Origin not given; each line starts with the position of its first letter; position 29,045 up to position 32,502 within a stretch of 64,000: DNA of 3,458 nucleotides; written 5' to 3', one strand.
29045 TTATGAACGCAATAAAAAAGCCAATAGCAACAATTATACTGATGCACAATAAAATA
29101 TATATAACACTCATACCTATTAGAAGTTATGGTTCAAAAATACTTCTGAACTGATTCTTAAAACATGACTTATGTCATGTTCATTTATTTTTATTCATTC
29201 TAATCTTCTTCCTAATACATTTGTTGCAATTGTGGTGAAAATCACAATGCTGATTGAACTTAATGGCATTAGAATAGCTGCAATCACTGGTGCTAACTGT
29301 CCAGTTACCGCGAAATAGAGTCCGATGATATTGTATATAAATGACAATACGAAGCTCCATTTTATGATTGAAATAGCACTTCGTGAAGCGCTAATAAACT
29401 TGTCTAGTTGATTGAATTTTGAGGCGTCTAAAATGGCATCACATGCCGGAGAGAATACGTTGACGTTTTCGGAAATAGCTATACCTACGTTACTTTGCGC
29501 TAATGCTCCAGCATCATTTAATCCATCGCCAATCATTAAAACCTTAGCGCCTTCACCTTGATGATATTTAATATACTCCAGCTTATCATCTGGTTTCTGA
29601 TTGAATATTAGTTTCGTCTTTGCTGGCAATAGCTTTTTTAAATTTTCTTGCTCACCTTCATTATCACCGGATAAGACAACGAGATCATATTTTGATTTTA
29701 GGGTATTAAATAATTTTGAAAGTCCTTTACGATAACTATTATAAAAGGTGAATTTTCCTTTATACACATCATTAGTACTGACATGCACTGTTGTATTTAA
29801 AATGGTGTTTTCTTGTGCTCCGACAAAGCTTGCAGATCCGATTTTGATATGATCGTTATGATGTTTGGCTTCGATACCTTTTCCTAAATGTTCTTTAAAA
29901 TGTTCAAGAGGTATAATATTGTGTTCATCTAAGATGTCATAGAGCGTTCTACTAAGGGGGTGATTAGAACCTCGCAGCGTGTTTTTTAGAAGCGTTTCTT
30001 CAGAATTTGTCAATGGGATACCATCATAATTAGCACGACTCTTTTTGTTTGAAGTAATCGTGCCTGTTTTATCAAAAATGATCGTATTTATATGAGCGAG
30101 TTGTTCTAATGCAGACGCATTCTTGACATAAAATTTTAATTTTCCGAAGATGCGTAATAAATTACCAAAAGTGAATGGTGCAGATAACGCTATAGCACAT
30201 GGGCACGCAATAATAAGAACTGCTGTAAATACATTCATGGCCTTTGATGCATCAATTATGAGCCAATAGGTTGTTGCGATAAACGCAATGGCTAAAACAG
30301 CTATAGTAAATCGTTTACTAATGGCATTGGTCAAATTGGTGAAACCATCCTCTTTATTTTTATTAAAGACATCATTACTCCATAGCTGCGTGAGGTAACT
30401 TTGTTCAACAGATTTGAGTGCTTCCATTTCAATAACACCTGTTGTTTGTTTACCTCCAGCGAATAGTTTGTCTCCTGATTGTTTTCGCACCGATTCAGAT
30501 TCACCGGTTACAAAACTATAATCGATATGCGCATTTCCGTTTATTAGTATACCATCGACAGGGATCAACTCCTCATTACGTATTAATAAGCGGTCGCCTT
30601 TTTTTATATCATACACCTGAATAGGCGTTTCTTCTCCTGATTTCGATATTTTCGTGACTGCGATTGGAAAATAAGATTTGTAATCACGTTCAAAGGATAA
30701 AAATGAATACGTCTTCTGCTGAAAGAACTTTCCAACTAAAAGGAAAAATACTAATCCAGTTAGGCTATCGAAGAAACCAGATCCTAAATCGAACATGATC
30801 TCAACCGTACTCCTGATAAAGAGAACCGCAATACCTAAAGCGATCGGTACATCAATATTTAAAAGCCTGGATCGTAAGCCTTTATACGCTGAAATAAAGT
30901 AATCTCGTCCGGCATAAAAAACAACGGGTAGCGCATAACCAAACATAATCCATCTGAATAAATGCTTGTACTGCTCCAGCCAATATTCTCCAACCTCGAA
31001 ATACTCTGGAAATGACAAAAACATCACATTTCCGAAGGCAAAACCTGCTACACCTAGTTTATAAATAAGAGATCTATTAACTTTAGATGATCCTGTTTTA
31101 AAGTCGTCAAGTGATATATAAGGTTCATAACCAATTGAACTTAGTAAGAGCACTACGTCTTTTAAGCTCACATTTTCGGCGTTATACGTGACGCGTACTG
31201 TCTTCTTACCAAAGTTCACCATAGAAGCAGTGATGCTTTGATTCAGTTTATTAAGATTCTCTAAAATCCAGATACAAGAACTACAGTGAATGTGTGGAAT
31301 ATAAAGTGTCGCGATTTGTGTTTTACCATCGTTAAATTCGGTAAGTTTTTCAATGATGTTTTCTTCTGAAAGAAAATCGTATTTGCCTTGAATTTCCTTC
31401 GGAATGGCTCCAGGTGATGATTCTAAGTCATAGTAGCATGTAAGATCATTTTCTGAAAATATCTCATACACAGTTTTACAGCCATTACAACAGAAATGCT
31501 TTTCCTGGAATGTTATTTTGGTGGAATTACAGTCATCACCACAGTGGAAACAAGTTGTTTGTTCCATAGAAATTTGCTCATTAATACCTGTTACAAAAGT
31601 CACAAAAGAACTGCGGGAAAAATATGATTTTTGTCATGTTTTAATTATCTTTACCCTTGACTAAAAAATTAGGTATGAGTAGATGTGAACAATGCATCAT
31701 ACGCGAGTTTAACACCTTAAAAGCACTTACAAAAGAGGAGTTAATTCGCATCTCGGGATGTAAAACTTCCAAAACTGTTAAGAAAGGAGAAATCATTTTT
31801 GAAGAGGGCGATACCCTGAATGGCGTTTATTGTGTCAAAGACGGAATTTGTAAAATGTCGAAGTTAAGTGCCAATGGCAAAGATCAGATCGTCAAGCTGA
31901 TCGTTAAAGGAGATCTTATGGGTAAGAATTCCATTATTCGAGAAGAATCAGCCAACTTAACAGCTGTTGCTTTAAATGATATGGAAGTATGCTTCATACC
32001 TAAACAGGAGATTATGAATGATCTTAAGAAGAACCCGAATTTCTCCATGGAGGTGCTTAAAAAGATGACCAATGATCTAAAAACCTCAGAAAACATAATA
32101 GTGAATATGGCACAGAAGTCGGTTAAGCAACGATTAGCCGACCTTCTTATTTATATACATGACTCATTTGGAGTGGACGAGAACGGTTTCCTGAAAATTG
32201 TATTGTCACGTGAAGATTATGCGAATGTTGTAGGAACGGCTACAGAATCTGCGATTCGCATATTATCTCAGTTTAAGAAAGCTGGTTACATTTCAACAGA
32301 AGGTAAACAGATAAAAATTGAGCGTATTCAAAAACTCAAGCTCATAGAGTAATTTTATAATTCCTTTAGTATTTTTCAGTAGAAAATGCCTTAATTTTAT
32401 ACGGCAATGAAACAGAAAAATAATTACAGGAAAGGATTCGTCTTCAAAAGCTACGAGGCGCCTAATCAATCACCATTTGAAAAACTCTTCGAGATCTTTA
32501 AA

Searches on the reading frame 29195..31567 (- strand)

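Call 9: search_protein_families(library=pfam, proteins=[window:29195-31567:-])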
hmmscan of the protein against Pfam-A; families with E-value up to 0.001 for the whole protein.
window:29195-31567:- (790 aa): 4 families
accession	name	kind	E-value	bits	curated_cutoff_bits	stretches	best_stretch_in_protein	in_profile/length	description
PF00122.25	E1-E2_ATPase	-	2.2e-36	125.5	28.1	1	301-469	4-173/181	E1-E2 ATPase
PF00702.32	Hydrolase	-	6.7e-17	62.9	26.4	1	493-692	1-190/191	haloacid dehalogenase-like hydrolase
PF12156.14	ATPase-cat_bd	-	4.3e-11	43.8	27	1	5-61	1-67/86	Putative metal-binding domain of cation transport ATPase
PF00403.32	HMA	-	1.7e-05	25.6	24.8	1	87-148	1-62/62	Heavy-metal-associated domain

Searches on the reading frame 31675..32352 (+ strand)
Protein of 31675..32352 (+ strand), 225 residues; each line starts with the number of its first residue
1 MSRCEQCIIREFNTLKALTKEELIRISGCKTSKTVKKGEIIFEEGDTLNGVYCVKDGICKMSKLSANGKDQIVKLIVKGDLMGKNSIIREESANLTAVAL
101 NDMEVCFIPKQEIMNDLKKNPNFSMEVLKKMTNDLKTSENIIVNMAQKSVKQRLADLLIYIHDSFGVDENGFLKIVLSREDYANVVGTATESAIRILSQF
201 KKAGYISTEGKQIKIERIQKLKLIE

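Call 9: search_protein_families(library=pfam, proteins=[window:31675-32352:+])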
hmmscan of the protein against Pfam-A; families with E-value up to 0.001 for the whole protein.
window:31675-32352:+ (225 aa): 3 families
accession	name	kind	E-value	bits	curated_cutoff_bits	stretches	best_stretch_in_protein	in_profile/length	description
PF00027.35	cNMP_binding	-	5.5e-20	71.6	27.5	1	33-115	2-84/89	Cyclic nucleotide-binding domain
PF13545.12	HTH_Crp_2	-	1.4e-14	54.3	27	1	152-222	1-68/70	Crp-like helix-turn-helix domain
PF00325.26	Crp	-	0.00028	21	21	1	175-206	1-32/32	Bacterial regulatory proteins, crp family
